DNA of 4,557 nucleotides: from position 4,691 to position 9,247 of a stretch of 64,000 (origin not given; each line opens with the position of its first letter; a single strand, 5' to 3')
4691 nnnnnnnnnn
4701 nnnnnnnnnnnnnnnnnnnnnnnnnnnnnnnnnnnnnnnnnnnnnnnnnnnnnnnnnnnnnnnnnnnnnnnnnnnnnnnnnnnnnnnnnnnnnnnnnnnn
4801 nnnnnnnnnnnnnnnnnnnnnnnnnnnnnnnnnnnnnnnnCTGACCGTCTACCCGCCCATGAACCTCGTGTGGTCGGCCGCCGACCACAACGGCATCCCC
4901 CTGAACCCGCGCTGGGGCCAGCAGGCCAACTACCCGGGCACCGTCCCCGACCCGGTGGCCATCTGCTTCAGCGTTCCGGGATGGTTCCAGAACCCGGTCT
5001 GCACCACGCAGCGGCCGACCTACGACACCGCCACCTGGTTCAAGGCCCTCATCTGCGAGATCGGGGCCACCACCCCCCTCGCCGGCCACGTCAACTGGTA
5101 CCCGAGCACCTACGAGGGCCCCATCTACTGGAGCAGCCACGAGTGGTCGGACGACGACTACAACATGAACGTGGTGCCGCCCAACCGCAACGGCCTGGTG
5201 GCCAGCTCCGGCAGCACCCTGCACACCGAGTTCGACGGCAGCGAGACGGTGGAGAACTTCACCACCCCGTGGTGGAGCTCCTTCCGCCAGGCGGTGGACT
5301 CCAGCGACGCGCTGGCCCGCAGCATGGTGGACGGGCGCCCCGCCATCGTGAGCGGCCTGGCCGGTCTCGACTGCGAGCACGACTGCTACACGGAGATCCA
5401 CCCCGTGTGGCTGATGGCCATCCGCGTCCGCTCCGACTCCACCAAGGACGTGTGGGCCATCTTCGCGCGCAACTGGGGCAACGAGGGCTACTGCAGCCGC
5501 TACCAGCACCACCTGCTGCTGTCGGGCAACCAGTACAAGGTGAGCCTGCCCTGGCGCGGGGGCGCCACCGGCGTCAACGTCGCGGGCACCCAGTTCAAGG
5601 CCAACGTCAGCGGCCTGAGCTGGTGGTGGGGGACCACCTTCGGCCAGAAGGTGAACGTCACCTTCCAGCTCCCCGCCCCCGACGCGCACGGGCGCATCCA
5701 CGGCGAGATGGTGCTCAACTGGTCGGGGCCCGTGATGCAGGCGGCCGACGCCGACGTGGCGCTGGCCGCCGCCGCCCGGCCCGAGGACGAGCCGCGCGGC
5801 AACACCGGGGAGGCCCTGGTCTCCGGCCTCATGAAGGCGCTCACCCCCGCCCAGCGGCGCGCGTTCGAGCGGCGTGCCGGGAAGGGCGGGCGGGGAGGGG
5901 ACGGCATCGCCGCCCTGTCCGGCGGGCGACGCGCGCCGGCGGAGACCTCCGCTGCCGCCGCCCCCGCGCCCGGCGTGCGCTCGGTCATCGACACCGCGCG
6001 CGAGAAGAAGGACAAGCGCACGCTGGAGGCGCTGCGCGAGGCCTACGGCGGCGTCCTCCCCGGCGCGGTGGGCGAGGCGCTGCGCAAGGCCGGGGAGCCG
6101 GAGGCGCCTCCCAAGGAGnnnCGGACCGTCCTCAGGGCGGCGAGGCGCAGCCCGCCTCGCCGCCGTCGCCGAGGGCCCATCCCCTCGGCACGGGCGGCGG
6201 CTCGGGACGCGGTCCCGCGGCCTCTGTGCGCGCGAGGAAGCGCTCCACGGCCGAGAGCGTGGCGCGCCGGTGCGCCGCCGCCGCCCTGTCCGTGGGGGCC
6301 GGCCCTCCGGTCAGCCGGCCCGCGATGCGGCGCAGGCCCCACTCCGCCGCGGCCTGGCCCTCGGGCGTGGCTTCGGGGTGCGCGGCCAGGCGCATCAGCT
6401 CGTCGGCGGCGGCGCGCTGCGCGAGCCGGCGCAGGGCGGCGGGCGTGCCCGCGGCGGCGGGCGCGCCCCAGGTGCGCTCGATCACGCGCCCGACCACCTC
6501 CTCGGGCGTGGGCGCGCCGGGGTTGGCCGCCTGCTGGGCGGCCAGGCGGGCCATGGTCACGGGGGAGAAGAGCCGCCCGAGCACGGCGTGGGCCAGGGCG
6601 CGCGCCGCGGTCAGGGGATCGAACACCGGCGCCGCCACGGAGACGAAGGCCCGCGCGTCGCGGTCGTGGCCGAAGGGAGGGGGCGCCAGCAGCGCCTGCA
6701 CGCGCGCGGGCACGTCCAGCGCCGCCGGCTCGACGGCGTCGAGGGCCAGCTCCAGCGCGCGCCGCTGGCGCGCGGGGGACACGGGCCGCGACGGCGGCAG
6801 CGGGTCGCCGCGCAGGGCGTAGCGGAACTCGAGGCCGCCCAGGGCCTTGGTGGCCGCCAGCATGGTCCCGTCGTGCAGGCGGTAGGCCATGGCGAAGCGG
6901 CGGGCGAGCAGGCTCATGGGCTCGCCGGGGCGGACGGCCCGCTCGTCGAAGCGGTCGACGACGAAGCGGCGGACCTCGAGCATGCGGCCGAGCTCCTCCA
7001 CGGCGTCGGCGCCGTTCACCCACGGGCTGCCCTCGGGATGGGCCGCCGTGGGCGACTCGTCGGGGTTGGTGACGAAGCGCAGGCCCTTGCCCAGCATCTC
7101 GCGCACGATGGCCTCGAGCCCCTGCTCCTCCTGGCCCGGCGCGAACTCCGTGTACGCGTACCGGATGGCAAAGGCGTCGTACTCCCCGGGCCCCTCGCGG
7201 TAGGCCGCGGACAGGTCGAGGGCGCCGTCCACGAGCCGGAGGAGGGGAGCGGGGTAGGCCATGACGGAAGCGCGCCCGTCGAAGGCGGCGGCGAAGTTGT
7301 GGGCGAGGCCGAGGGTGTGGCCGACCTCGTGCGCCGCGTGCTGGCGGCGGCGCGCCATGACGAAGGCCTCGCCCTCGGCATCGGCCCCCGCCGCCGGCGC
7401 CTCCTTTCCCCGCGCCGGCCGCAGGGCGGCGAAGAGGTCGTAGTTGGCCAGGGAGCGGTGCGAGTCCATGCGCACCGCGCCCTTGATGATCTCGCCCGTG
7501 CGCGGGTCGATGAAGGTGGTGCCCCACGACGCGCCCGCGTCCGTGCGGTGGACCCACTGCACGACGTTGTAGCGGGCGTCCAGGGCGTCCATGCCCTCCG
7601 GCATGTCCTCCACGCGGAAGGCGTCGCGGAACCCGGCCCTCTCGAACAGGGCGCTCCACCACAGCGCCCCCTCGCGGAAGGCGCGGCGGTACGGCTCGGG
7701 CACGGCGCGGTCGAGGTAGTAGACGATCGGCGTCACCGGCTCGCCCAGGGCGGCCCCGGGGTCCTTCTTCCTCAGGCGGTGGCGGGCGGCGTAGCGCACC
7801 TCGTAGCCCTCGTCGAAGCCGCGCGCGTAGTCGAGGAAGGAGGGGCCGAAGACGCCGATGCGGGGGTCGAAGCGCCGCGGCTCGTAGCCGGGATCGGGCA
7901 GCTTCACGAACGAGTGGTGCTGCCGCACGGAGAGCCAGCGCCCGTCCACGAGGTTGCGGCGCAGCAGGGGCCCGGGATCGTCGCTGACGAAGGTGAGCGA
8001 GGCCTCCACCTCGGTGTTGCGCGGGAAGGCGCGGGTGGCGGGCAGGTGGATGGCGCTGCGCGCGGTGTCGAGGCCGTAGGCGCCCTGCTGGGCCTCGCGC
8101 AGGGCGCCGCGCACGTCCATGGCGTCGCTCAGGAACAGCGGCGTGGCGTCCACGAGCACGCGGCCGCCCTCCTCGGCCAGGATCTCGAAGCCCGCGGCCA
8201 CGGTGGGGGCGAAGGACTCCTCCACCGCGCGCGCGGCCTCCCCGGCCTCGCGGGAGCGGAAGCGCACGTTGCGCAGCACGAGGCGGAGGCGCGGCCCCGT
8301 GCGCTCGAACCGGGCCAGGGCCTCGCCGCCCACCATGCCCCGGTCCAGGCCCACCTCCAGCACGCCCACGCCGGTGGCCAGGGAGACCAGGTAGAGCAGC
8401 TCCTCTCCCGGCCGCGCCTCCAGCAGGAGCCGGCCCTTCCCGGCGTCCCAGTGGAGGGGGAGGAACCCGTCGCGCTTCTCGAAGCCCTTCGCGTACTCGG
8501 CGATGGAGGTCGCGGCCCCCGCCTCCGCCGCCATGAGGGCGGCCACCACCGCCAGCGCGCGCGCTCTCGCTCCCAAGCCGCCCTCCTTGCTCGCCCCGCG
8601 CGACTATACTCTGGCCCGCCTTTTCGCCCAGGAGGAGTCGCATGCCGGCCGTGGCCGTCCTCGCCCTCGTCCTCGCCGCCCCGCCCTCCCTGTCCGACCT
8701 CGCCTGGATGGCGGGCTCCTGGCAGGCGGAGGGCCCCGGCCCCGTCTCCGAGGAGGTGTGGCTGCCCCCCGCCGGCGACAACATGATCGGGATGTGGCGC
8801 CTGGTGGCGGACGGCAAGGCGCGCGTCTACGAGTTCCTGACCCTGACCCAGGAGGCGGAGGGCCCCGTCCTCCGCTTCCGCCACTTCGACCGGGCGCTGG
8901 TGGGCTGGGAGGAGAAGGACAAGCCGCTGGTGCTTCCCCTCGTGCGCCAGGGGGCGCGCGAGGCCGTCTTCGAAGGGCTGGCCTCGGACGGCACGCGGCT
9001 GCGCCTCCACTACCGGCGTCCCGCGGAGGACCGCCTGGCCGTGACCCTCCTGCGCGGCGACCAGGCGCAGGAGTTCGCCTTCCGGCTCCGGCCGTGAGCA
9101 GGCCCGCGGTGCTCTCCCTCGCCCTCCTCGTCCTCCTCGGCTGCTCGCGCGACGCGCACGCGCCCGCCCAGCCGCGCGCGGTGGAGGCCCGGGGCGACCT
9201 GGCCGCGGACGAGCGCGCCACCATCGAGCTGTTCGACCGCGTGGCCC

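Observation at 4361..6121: Secreted Cys- and Trp-rich 586-aa protein of unrecognisable family next to a secreted zinc metalloprotease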

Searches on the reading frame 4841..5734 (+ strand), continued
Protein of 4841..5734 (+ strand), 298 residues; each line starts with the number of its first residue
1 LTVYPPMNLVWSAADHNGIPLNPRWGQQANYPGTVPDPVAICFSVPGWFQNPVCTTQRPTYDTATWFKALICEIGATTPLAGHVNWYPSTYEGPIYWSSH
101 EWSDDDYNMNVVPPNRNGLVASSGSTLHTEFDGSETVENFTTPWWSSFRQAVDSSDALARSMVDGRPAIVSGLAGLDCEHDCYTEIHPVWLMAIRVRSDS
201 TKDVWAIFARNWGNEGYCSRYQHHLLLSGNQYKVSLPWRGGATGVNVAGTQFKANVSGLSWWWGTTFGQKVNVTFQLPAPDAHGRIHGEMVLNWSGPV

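Call 85: fold_search(model_id=the predicted structure, library=viral)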
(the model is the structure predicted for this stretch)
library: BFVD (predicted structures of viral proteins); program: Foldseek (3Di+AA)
matches with E <= 10: 731; with E <= 0.001: 1
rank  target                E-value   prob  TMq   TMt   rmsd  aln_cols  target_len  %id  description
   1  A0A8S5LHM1            4.8e-04  0.69  0.18  0.11  26.4       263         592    9  Baseplate structural protein [Myoviridae sp. ctVDo27]
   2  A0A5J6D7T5            2.8e-03  0.10  0.11  0.09  23.9       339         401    8  (no name in the UniProt tables at hand)
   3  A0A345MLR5            3.3e-03  0.28  0.17  0.16  30.4       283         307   10  (no name in the UniProt tables at hand)
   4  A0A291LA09            7.6e-03  0.35  0.15  0.14  15.1       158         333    9  Tail protein [Bordetella phage vB_BbrM_PHB04]
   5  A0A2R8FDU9            1.0e-02  0.96  0.22  0.22   5.8       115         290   10  Collagen-like protein [Brazilian cedratvirus IHUMI]
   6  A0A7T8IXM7            1.1e-02  0.47  0.19  0.06  21.0       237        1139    9  (no name in the UniProt tables at hand)
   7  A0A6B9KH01            1.3e-02  0.66  0.19  0.24   6.7       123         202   15  Uncharacterized protein [Atrato Sobemo-like virus 4]
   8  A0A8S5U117            2.0e-02  0.11  0.16  0.14  30.2       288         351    9  Uncharacterized protein [Siphoviridae sp. ctub511]
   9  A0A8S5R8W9            2.6e-02  0.69  0.17  0.35   7.7       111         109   14  Putative tail fiber protein [virus sp. cti5L29]
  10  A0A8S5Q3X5            3.3e-02  0.93  0.22  0.36   4.4       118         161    5  Uncharacterized protein [Podoviridae sp. ctfNh8]
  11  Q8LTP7                3.3e-02  0.57  0.12  0.20   9.5       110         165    6  (no name in the UniProt tables at hand)
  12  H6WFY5                3.3e-02  0.12  0.14  0.07  26.0       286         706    9  Virion structural protein and packaging [Cyanophage S-TIM5]
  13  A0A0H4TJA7            3.5e-02  0.12  0.11  0.11  25.7       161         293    6  (no name in the UniProt tables at hand)
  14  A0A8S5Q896            3.7e-02  0.20  0.16  0.16  13.6       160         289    8  Putative tail fiber protein [Myoviridae sp. ctAca11]
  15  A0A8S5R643            3.7e-02  0.11  0.16  0.18  17.3       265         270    8  Uncharacterized protein [Myoviridae sp. ctaOv25]
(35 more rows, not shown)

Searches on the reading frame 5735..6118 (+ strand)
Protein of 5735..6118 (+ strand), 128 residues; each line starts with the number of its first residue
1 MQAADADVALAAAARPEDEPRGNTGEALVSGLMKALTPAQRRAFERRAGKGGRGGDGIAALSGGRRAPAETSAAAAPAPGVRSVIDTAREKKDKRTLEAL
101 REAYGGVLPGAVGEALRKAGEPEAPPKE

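Call 83: find_homologous_proteins(query=A5, max_evalue=0.001)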
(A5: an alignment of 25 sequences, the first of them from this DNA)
Query A5 (25 sequences): 8000 candidates shared short words with the query, none scored E <= 0.001.

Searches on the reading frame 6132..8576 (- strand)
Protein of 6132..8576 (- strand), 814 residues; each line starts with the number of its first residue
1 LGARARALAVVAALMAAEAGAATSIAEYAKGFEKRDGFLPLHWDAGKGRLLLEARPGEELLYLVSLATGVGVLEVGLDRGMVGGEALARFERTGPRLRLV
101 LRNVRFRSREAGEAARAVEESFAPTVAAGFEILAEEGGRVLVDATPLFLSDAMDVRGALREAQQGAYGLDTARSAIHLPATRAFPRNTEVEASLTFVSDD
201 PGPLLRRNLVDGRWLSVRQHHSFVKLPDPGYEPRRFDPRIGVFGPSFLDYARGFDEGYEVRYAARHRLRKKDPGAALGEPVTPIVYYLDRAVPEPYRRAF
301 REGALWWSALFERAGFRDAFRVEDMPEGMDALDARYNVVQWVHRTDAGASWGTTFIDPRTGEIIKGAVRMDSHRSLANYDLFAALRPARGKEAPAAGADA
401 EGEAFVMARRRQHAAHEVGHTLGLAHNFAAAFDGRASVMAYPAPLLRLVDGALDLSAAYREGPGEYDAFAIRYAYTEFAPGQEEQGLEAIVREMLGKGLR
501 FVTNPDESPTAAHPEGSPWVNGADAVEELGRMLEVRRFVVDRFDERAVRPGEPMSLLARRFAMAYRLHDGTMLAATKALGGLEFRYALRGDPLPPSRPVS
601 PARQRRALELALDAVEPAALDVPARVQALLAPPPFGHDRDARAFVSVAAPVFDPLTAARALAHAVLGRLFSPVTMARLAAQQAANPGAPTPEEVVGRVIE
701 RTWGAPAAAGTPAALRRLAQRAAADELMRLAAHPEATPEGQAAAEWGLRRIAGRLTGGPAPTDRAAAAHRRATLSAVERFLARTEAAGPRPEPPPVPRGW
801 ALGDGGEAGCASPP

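Call 3: search_protein_families(library=pfam, proteins=[window:6132-8576:-], max_evalue=1)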
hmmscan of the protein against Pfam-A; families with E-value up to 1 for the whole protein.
window:6132-8576:- (814 aa): 7 families
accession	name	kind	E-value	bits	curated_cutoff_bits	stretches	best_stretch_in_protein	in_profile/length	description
PF16313.11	DUF4953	-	6.5e-51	173.8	24.2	1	404-705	7-312/316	Met-zincin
PF17148.9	DUF5117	-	3.8e-33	115.3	27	1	80-271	1-189/189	Domain of unknown function (DUF5117)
PF13583.11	Reprolysin_4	-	0.0069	16.5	22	1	368-431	81-156/203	Metallo-peptidase family M12B Reprolysin-like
PF13688.12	Reprolysin_5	-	0.031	15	27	1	408-431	139-162/196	Metallo-peptidase family M12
PF00413.30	Peptidase_M10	-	0.059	13.7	24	1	413-427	111-125/159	Matrixin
PF13582.12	Reprolysin_3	-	0.16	12.9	22.4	1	404-426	107-122/123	Metallo-peptidase family M12B Reprolysin-like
PF13574.12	Reprolysin_2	-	0.33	11.2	27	1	401-431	116-146/195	Metallo-peptidase family M12B Reprolysin-like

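Call 4: search_protein_families(library=ncbifam, proteins=[window:6132-8576:-], max_evalue=1)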
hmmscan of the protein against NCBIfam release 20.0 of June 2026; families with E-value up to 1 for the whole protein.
window:6132-8576:- (814 aa): 3 families
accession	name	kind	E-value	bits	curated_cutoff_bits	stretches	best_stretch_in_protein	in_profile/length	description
NF033823.0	archmetzin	subfamily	0.018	15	145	1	402-426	114-138/170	archaemetzincin family Zn-dependent metalloprotease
NF041905.1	MXAN_2677_2678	equivalog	0.2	10.6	250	1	400-430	174-204/283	myxosortase-dependent metalloprotease, MXAN_2677/MXAN_2678 family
NF035945.1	Zn_serralysin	subfamily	0.36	9.9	500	1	410-427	161-178/462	serralysin family metalloprotease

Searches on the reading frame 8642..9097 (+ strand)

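Call 3: search_protein_families(library=pfam, proteins=[window:8642-9097:+], max_evalue=1)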
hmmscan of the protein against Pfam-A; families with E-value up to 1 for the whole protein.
window:8642-9097:+ (151 aa): 2 families
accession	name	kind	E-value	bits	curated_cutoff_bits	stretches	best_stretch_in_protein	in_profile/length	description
PF19780.4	DUF6265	-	4.6e-35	121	23.8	1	21-136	1-114/116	Domain of unknown function (DUF6265)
PF08768.17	THAP4_heme-bd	-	0.31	11.6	25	1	17-33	2-18/151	THAP4-like, heme-binding beta-barrel domain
